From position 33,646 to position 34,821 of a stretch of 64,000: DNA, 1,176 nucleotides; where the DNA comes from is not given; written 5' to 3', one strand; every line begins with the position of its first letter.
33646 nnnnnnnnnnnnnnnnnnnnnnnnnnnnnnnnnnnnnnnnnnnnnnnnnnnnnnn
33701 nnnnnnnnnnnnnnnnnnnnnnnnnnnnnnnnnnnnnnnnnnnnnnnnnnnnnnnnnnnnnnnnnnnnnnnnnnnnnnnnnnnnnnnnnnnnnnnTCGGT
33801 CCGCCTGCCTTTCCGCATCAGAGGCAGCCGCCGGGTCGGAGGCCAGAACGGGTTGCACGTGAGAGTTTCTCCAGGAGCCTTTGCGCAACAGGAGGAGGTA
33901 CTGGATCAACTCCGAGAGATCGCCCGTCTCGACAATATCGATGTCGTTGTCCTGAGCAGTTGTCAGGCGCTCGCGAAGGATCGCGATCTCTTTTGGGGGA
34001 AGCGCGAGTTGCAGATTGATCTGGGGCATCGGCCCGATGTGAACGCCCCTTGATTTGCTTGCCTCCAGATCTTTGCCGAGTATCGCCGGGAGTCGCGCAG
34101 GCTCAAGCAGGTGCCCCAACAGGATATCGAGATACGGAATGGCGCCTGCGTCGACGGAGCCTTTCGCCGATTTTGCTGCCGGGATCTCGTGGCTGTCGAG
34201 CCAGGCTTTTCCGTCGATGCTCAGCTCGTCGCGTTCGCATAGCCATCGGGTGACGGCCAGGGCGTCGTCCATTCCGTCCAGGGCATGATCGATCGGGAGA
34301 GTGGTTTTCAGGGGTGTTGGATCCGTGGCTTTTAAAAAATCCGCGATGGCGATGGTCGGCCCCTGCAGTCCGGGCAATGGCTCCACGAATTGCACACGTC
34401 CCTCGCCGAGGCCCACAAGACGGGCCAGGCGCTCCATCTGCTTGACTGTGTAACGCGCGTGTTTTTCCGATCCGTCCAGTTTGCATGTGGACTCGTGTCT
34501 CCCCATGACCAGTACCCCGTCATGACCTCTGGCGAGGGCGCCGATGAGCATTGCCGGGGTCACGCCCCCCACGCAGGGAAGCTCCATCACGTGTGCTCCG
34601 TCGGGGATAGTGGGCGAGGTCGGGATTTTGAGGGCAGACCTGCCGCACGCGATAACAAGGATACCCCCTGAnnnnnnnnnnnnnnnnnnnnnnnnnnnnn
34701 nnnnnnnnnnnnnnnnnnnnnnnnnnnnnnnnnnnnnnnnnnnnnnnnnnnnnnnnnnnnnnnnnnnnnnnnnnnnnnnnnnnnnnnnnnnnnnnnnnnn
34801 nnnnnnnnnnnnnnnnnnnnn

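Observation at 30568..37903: Five-gene translationally coupled operon joining a NuoE/NuoF flavoprotein module and a NuoG-like-MvhD fusion to an OoxA/OoxB (SoxA/SoxB, HcnBC, PDH-like) dehydrogenase pair: candidate novel electron-bifurcating/confurcating complex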

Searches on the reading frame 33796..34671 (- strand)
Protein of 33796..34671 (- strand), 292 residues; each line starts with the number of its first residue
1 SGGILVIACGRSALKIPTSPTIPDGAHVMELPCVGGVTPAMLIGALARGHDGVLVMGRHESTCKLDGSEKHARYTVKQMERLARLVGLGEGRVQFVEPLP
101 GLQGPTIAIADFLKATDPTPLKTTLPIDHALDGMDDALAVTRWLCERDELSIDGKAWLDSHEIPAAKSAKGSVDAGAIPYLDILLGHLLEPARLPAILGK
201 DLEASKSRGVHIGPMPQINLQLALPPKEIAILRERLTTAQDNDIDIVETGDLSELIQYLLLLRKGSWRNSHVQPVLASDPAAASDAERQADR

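Call 92: search_solved_structures(query=A4, max_evalue=10)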
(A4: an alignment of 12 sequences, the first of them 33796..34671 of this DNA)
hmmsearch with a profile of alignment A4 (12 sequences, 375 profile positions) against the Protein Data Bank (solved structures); distinct sequences matched with E-value up to 10: 6.
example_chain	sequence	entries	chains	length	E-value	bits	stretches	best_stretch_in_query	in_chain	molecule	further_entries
7bkb_F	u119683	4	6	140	2e-14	57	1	12-118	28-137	F420-non-reducing hydrogenase subunit D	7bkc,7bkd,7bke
9sw2_D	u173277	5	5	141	7.5e-14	55.1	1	12-121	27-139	F420-non-reducing hydrogenase iron-sulfur subunit D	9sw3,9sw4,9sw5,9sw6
9sfi_K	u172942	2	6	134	1.3e-13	54.3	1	12-117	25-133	F420-non-reducing hydrogenase subunit delta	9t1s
8rvv_F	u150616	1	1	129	3.4e-11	46.3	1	12-89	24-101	Methyl viologen-reducing hydrogenase, subunit D-related protein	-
8rvu_F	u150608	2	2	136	3.8e-11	46.2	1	12-89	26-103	Methyl viologen-reducing hydrogenase, subunit D-related protein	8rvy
5odc_D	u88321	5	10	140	1.5e-09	40.9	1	12-88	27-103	Methyl-viologen reducing hydrogenase subunit D | Methyl-viologen reducing hydrogenase, subunit D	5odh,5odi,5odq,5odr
